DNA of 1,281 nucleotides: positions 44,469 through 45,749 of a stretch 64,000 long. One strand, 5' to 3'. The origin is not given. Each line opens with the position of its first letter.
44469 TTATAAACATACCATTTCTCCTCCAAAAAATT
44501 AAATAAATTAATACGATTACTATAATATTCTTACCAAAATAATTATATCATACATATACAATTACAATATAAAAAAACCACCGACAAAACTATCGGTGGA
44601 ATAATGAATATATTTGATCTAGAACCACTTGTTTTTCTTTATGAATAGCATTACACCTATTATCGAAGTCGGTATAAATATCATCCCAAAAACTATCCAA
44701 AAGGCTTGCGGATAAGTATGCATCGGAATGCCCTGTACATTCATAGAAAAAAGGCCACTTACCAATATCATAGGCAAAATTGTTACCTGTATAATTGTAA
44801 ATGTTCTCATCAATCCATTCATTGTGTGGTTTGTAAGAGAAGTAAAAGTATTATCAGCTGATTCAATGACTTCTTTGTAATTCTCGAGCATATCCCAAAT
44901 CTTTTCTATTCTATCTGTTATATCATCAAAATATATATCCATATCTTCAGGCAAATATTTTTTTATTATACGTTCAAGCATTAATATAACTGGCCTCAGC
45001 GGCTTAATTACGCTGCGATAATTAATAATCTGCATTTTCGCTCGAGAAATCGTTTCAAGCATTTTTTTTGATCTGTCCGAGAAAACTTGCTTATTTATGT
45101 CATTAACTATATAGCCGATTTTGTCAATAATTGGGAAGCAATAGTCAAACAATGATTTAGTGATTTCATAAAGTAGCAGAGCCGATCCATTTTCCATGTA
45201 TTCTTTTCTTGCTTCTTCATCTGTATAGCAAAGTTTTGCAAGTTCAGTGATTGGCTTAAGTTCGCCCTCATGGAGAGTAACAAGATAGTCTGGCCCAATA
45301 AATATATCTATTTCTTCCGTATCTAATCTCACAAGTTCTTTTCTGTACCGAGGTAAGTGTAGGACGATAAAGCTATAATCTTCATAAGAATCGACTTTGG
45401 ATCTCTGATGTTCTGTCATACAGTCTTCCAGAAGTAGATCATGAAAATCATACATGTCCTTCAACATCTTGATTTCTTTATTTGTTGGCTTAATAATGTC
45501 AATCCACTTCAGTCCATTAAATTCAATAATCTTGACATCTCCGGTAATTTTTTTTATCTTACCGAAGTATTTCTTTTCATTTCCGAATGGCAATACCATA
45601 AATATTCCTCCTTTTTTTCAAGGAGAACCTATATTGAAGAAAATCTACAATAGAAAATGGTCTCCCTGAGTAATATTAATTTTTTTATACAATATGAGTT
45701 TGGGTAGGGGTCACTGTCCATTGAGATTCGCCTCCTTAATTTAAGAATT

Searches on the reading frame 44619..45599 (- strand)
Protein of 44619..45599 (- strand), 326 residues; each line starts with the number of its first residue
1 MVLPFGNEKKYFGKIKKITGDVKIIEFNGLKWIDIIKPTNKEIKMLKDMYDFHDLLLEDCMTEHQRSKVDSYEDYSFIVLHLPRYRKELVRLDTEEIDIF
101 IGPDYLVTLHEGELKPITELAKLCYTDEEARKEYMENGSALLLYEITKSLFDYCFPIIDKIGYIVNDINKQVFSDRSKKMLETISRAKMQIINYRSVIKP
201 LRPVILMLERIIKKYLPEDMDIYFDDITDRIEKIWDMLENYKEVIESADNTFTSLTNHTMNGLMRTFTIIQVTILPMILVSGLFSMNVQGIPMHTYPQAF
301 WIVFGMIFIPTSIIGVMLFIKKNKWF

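Call 10: find_encoding_contigs(protein=window:44619-45599:-, flank=3000, max_places=10)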
Protein window:44619-45599:- (326 aa): no gene with exactly this product is on record in the collection.

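Call 12: find_homologous_proteins(query=window:44619-45599:-, max_evalue=1e-30)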
Query window:44619-45599:- (326 aa): 1094 proteins with E <= 1e-30 among 1737 candidates; the best 120 are listed.
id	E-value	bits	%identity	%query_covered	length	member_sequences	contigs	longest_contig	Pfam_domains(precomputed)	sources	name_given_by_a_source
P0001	1.6e-214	729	100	100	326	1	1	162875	PF01544.24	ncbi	-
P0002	1.1e-174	599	82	100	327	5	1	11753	PF01544.24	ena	-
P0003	3.4e-174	597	81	100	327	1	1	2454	PF01544.24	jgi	-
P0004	4.6e-174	597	81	100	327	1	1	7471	PF01544.24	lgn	-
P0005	1.3e-173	595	81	99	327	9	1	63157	PF01544.24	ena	-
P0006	3.2e-173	594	81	100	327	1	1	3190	PF01544.24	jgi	jgi:magnesium transporter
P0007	5.2e-173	593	81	100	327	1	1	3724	PF01544.24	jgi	-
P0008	7.4e-173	593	80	100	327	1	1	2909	PF01544.24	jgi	jgi:magnesium transporter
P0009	1.4e-172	592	80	100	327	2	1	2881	PF01544.24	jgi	jgi:magnesium transporter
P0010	1.4e-172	592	81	99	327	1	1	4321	PF01544.24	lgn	-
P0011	3.6e-172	590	81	99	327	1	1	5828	PF01544.24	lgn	-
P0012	3.6e-172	590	80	100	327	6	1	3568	PF01544.24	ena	-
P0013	6.6e-172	589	81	100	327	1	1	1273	PF01544.24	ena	-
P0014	8.3e-172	589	80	100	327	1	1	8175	PF01544.24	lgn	-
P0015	1.3e-171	588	80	100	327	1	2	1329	PF01544.24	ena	-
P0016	1.4e-171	588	81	100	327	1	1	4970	PF01544.24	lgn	-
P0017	2.1e-171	588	81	99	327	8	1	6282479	PF01544.24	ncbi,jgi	ncbi:magnesium transporter CorA family protein [Clostridium saccharoperbutylacetonicum]|jgi:magnesiu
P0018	2.6e-171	588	81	99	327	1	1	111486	PF01544.24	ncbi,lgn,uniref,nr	ncbi:magnesium transporter CorA family protein [Clostridium uliginosum]|uniref:Magnesium transporter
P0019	3.0e-171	587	80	100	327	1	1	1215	PF01544.24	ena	-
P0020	4.2e-171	587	80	100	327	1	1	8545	PF01544.24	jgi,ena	-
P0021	6.2e-171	586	80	100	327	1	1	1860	PF01544.24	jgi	jgi:magnesium transporter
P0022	8.5e-171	586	80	99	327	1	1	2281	PF01544.24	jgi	-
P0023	8.7e-171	586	80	100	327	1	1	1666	PF01544.24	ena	-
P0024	1.0e-170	586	80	100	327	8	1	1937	PF01544.24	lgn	-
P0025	1.2e-170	585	80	99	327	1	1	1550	PF01544.24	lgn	-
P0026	1.3e-170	585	79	100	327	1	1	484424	PF01544.24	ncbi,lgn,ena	-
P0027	1.5e-170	585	80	99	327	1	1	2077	PF01544.24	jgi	-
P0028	1.7e-170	585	79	100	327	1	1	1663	PF01544.24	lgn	-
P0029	1.8e-170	585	79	100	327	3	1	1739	PF01544.24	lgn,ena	-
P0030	1.9e-170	585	81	100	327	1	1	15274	PF01544.24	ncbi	-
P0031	1.9e-170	585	80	100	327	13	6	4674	PF01544.24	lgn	-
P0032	2.2e-170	584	79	100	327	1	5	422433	PF01544.24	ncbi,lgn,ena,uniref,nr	ncbi:magnesium transporter CorA family protein [uncultured Clostridium sp.]|uniref:magnesium transpo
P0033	3.0e-170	584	79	100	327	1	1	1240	PF01544.24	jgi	jgi:magnesium transporter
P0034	4.3e-170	583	79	99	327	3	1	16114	PF01544.24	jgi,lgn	jgi:magnesium transporter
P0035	5.9e-170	583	78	100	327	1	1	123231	PF01544.24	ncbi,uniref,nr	ncbi:magnesium transporter CorA family protein [Clostridium sp. BL-8]|uniref:magnesium transporter C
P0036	6.5e-170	583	79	100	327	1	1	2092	PF01544.24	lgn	-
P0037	6.8e-170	583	80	99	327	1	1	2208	PF01544.24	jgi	-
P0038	7.1e-170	583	79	99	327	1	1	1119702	PF01544.24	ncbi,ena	-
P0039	8.2e-170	583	80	99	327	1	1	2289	PF01544.24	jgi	-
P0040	1.1e-169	582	80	100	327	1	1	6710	PF01544.24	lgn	-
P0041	1.3e-169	582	79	100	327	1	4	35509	PF01544.24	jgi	jgi:magnesium transporter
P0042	6.0e-169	580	81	99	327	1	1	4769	PF01544.24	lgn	-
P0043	6.4e-169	580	79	99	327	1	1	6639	PF01544.24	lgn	-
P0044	7.2e-169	579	79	99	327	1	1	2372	PF01544.24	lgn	-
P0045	1.2e-168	579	79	100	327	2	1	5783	PF01544.24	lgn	-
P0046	1.2e-168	579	78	100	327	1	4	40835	PF01544.24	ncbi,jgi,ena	ncbi:MAG TPA: magnesium transporter CorA family protein [Clostridiaceae bacterium]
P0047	1.6e-168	578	79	99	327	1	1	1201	PF01544.24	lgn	-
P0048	1.7e-168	578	78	100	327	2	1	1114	PF01544.24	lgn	-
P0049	2.2e-168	578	78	99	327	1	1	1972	PF01544.24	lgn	-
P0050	2.3e-168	578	79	99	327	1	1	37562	PF01544.24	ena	-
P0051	2.7e-168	578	80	99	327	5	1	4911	PF01544.24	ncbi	ncbi:MAG: magnesium transporter CorA family protein [Clostridiaceae bacterium]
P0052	2.7e-168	578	78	99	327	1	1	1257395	PF01544.24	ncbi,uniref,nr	ncbi:magnesium transporter CorA family protein [Clostridium saccharobutylicum]|uniref:Magnesium tran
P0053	2.9e-168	577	82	96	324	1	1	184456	PF01544.24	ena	-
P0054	4.9e-168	577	80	99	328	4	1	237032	PF01544.24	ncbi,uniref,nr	ncbi:magnesium transporter CorA family protein [Clostridium sp. YIM B02551]|uniref:magnesium transpo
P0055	1.3e-167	575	79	100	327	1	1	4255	PF01544.24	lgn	-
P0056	1.8e-167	575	79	100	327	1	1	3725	PF01544.24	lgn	-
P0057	2.2e-167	575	78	99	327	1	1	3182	PF01544.24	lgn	-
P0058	3.2e-167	574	78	100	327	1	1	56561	PF01544.24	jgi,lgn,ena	-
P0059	4.0e-167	574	78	99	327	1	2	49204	PF01544.24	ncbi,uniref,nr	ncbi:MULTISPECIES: magnesium transporter CorA family protein [unclassified Clostridium]|uniref:magne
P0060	5.6e-167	573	79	96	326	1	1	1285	PF01544.24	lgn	-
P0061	7.8e-167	573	78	99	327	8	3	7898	PF01544.24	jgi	-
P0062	9.8e-167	572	77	99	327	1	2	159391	PF01544.24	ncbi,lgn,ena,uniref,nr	ncbi:magnesium transporter CorA family protein [Clostridium sp.]|uniref:magnesium transporter CorA f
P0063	1.1e-166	572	78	99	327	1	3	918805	PF01544.24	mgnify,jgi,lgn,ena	mgnify:CR=1 FL=1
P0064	2.5e-166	571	78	99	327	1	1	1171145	PF01544.24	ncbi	ncbi:magnesium/cobalt transporter CorA [Clostridium sp. CTA-5]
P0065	1.1e-165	569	77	100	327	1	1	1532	PF01544.24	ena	-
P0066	2.1e-165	568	78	100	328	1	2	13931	PF01544.24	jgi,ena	jgi:Mg2+ and Co2+ transporters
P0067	5.1e-165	567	84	93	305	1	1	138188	PF01544.24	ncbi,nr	ncbi:magnesium transporter CorA family protein [Clostridium cavendishii]|nr:magnesium transporter Co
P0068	3.5e-164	564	77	99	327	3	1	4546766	PF01544.24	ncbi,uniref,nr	ncbi:magnesium transporter CorA family protein [Inconstantimicrobium mannanitabidum]|uniref:Cobalt/m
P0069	4.6e-164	564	77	99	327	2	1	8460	PF01544.24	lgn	-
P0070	4.7e-164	564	79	96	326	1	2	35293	PF01544.24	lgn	-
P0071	2.0e-163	562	76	99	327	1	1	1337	PF01544.24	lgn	-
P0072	2.0e-163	562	79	96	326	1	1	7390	PF01544.24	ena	-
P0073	1.9e-162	558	76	99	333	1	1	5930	PF01544.24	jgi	jgi:magnesium transporter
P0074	5.6e-162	557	77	99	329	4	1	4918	PF01544.24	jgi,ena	-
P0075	3.5e-161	554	77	98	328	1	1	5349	PF01544.24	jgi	jgi:magnesium transporter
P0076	9.8e-160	549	74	100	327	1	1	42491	PF01544.24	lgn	-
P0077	1.1e-159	549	74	99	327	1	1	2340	PF01544.24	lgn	-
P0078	1.3e-159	549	75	100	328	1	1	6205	PF01544.24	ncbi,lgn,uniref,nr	ncbi:MAG: magnesium transporter CorA family protein [Candidatus Afipia apatlaquensis]|uniref:Magnesi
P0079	1.3e-158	546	76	96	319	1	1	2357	PF01544.24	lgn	-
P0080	9.1e-157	540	75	99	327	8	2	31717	PF01544.24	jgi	-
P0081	4.0e-155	534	72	100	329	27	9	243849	PF01544.24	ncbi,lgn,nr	ncbi:magnesium transporter CorA family protein [Clostridium estertheticum]|nr:magnesium transporter 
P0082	8.1e-154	530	70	99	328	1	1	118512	PF01544.24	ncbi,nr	ncbi:MAG: magnesium transporter CorA family protein [Clostridia bacterium]|nr:magnesium transporter 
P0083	9.2e-154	530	73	96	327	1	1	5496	PF01544.24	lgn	-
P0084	1.2e-153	529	74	95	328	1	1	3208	PF01544.24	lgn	-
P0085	1.3e-153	529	82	88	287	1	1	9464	PF01544.24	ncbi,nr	ncbi:MAG: magnesium transporter CorA family protein, partial [Clostridiaceae bacterium]|nr:magnesium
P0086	3.0e-152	525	70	100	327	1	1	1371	PF01544.24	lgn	-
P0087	3.8e-152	525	73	99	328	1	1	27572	PF01544.24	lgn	-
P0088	4.8e-152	524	72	99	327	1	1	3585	PF01544.24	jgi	jgi:magnesium transporter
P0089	4.8e-152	524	72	99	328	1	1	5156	PF01544.24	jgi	jgi:magnesium transporter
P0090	2.0e-151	522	69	100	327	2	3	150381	PF01544.24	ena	-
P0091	2.0e-151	522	70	100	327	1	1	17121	PF01544.24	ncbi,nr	ncbi:MAG: magnesium transporter CorA family protein, partial [Clostridia bacterium]|nr:magnesium tra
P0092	1.2e-150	520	83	87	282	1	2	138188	PF01544.24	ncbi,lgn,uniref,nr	ncbi:magnesium transporter [Clostridium cavendishii DSM 21758]|uniref:Magnesium transporter n=2 Tax=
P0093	1.4e-150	519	69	100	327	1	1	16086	PF01544.24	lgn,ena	-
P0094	4.7e-150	518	71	94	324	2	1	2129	PF01544.24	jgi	jgi:magnesium transporter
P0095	6.5e-150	517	69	100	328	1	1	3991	PF01544.24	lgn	-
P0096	1.7e-149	516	70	98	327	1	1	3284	PF01544.24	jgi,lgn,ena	-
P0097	2.2e-149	515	82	87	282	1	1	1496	PF01544.24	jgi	jgi:magnesium transporter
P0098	5.2e-149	514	70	99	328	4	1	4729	PF01544.24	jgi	jgi:magnesium transporter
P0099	8.2e-149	514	70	98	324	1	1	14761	PF01544.24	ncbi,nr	ncbi:MAG: magnesium transporter CorA family protein [Bacillota bacterium]|nr:magnesium transporter C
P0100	2.8e-148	512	68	99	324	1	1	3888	PF01544.24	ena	-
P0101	4.1e-147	508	67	100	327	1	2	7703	PF01544.24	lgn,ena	-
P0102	2.5e-146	505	79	87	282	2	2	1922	PF01544.24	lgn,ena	-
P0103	3.5e-146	505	69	95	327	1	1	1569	PF01544.24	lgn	-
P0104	4.2e-146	505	70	95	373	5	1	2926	PF01544.24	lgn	-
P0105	4.4e-146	505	66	100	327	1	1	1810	PF01544.24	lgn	-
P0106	6.1e-146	504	71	96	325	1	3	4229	PF01544.24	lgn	-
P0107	6.3e-146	504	65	100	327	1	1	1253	PF01544.24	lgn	-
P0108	7.4e-146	504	69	98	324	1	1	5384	PF01544.24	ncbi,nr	ncbi:MAG TPA: magnesium transporter CorA family protein [Bacillota bacterium]|nr:magnesium transport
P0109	1.0e-145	503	72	93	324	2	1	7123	PF01544.24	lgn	-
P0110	3.2e-145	502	69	97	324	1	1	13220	PF01544.24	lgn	-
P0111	4.3e-145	501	66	100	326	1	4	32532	PF01544.24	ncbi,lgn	-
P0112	5.2e-145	501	67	100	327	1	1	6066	PF01544.24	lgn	-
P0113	7.2e-145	501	69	95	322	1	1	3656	PF01544.24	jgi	-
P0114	8.6e-145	500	71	93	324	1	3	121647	PF01544.24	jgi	jgi:magnesium transporter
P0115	1.1e-144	500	69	96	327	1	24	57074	PF01544.24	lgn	-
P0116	1.2e-144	500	69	96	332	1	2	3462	PF01544.24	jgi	jgi:magnesium transporter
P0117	1.2e-144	500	69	96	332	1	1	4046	PF01544.24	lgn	-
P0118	1.4e-144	500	66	99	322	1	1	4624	PF01544.24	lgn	-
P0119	1.5e-144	500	68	96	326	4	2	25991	PF01544.24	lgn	-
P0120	1.9e-144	499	69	95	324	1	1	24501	PF01544.24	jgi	jgi:magnesium transporter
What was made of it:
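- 44619..45599 (-): corA (326 aa). Homologs are 81-84% identical in Clostridium species (call 12).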

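Call 13: find_encoding_contigs(protein=P0001, flank=2000, max_places=5)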
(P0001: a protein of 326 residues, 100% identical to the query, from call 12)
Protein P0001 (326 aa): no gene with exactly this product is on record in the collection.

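Call 14: find_encoding_contigs(protein=P0005, flank=2000, max_places=4)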
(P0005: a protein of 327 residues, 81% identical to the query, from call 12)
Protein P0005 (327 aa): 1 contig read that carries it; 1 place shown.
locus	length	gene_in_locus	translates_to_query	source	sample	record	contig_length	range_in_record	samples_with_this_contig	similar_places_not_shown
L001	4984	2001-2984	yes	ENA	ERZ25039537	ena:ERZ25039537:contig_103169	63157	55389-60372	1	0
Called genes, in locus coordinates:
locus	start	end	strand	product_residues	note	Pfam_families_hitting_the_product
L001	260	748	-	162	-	PF13358:DDE_3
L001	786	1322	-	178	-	PF13565:HTH_32, PF13592:HTH_33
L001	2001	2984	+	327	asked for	PF01544:CorA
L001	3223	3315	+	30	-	-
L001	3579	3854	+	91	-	-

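Call 15: find_encoding_contigs(protein=P0067, flank=2000, max_places=4)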
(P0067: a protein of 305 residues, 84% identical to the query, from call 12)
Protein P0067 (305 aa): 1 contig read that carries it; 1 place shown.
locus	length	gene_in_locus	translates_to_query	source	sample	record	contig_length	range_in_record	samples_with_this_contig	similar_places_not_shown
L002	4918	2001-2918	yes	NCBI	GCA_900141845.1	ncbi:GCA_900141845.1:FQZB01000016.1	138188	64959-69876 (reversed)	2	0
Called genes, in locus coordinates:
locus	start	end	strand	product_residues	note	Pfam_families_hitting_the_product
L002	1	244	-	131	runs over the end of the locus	PF05025:RbsD_FucU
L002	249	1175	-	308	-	PF00294:PfkB, PF08543:Phos_pyr_kin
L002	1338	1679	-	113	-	-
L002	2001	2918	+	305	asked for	PF01544:CorA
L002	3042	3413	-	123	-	-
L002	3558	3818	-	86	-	-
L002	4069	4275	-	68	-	PF00269:SASP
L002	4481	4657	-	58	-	-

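Call 19: find_encoding_contigs(protein=P0002, flank=1500, max_places=4)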
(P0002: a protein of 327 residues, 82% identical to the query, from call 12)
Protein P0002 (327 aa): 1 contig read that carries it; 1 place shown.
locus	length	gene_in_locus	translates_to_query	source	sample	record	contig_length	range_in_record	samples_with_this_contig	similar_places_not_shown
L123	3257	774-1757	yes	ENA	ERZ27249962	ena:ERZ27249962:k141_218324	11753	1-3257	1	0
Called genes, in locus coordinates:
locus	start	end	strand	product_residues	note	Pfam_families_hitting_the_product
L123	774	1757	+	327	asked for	PF01544:CorA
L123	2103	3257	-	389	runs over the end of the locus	PF07071:KDGP_aldolase (faint), PF06412:TraD (faint)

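Call 20: find_encoding_contigs(protein=P0053, flank=1500, max_places=4)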
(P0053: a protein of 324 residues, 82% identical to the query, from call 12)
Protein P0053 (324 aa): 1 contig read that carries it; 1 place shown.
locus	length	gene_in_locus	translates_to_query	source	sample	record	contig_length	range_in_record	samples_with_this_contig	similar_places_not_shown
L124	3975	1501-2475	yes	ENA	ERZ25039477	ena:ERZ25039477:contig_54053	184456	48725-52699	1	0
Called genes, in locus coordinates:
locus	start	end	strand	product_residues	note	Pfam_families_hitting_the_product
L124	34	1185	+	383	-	PF01473:Choline_bind_1 (weak), PF19127:Choline_bind_3, PF13624:SurA_N_3, PF13623:SurA_N_2, PF13145:Rotamase_2, PF13616:Rotamase_3, PF00639:Rotamase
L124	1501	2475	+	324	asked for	PF01544:CorA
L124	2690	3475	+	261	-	PF01520:Amidase_3, PF19127:Choline_bind_3 (weak)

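Call 21: find_encoding_contigs(protein=P0018, flank=1500, max_places=4)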
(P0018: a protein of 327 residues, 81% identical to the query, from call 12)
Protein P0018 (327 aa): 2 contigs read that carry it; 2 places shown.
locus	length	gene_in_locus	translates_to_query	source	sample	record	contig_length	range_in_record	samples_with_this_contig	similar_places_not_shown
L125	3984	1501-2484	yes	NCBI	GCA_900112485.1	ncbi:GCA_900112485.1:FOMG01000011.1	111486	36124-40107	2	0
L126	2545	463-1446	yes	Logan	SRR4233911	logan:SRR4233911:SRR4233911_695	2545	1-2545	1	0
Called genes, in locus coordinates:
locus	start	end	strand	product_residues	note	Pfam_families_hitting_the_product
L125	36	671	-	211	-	-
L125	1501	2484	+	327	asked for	PF01544:CorA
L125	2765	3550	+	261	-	PF01522:Polysacc_deac_1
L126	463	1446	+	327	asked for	PF01544:CorA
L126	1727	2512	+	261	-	PF01522:Polysacc_deac_1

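Call 22: find_encoding_contigs(protein=P0017, flank=1500, max_places=4)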
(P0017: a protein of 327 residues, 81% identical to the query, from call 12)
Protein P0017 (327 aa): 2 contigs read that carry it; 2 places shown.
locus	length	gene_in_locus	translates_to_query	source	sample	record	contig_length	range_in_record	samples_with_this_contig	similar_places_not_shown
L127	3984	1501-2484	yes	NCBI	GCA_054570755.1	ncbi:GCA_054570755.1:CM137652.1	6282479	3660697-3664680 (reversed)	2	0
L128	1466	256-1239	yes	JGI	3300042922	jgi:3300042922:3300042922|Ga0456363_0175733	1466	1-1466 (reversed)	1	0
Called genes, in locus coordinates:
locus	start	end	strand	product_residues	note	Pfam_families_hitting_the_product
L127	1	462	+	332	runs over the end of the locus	PF01522:Polysacc_deac_1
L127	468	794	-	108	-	-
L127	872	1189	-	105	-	-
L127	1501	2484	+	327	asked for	PF01544:CorA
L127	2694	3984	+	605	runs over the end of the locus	PF27449:LtaS_N, PF00884:Sulfatase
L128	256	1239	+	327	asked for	PF01544:CorA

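Call 29: list_cluster_members(proteins=[P0001])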
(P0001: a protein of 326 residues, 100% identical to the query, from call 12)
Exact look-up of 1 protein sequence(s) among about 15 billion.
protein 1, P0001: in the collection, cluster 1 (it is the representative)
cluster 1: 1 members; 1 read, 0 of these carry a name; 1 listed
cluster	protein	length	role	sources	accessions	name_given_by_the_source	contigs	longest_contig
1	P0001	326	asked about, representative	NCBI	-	-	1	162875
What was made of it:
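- On Minisatellite / VNTR: Only one genome carries this CorA (calls 12, 29), and it is not in the contig index (calls 10, 13).
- Copy-number variation, the hallmark of a neutral VNTR, could not be checked, because no second genome of this species is available (calls 10, 12, 13, 29).
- Tried and rejected: Exact-protein look-up of the window's CorA (calls 10, 13, 29).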

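Call 38: search_protein_families(library=pfam, proteins=[window:44619-45599:-], max_evalue=0.01)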
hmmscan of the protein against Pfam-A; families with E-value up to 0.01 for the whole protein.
window:44619-45599:- (326 aa): 2 families
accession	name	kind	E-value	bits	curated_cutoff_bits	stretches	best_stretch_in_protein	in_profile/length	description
PF01544.23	CorA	-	5.5e-57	193.7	27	1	28-318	2-290/292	CorA-like Mg2+ transporter protein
PF06363.16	Picorna_P3A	-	0.0042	17.4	25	0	145-216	23-94/98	Picornaviridae P3A protein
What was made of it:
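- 44619..45599 (-): PF01544, E 5.5e-57 (call 38).
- Checked: The downstream gene at 45599-44619 (-) is CorA (PF01544, E 5.5e-57, call 38).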

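Call 54: find_encoding_contigs(protein=P0054, flank=1200, max_places=3)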
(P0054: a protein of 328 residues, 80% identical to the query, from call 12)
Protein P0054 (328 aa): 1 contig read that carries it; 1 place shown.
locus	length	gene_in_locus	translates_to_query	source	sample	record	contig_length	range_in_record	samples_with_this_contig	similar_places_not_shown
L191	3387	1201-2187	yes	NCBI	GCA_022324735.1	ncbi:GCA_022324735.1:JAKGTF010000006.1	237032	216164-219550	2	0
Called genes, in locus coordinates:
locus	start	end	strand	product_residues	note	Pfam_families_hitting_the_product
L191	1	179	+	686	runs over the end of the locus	PF13240:Zn_Ribbon_1 (weak), PF00092:VWA, PF13519:VWA_2, PF13768:VWA_3, PF22819:TcaA_5th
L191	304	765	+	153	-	PF00583:Acetyltransf_1, PF13673:Acetyltransf_10, PF13508:Acetyltransf_7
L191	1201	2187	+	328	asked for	PF01544:CorA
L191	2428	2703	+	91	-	-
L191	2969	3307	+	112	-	-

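Call 55: find_encoding_contigs(protein=P0068, flank=1200, max_places=3)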
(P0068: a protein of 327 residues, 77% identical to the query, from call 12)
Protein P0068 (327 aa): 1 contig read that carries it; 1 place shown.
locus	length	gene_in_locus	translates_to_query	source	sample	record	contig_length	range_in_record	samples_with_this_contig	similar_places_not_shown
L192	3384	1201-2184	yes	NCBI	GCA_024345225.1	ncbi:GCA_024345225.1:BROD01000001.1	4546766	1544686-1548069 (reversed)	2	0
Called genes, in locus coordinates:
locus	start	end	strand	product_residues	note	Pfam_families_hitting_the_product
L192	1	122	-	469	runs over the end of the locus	PF02900:LigB, PF01875:Memo, PF01871:AMMECR1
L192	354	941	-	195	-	-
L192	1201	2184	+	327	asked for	PF01544:CorA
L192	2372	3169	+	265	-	PF05114:MbnB_TglH_ChrH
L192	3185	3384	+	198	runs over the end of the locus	PF02660:G3P_acyltransf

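Call 56: find_encoding_contigs(protein=P0081, flank=1200, max_places=3)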
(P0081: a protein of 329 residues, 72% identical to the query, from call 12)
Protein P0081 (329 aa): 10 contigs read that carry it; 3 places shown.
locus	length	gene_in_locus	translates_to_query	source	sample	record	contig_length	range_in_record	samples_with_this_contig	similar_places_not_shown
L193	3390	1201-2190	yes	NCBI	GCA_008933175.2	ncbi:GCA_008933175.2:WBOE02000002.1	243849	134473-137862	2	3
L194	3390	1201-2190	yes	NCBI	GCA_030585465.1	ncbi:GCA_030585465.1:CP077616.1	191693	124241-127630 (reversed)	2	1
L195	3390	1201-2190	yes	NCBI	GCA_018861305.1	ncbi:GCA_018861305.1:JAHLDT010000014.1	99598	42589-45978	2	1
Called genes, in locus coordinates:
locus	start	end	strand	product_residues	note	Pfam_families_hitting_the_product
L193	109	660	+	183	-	PF07022:Phage_CI_repr (weak), PF12844:HTH_19, PF13443:HTH_26 (weak), PF13560:HTH_31, PF01381:HTH_3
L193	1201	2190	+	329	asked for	PF01544:CorA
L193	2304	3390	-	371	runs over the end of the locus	PF13450:NAD_binding_8 (weak)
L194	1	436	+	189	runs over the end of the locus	PF00440:TetR_N (faint)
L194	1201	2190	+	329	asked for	PF01544:CorA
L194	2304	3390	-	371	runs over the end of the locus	PF00890:FAD_binding_2 (weak), PF13450:NAD_binding_8 (weak)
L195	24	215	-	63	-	-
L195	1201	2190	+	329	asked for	PF01544:CorA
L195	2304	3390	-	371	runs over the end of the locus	PF13450:NAD_binding_8 (weak)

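Call 57: find_encoding_contigs(protein=P0026, flank=1200, max_places=3)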
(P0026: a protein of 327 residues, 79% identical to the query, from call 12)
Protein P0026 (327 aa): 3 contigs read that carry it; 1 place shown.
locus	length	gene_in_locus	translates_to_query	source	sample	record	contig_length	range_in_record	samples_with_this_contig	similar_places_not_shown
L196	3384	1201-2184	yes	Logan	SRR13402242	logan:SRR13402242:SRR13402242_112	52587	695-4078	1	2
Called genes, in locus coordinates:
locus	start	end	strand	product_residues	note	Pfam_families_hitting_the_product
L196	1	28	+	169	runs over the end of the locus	PF04531:Phage_holin_1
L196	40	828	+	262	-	PF01473:Choline_bind_1 (faint), PF19127:Choline_bind_3 (faint), PF00959:Phage_lysozyme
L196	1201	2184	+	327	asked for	PF01544:CorA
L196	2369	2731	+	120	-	PF00903:Glyoxalase, PF12681:Glyoxalase_2, PF13669:Glyoxalase_4 (weak)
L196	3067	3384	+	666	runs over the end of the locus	PF00682:HMGL-like, PF22615:IPMS_D2, PF08502:LeuA_dimer, PF12833:HTH_18, PF00165:HTH_AraC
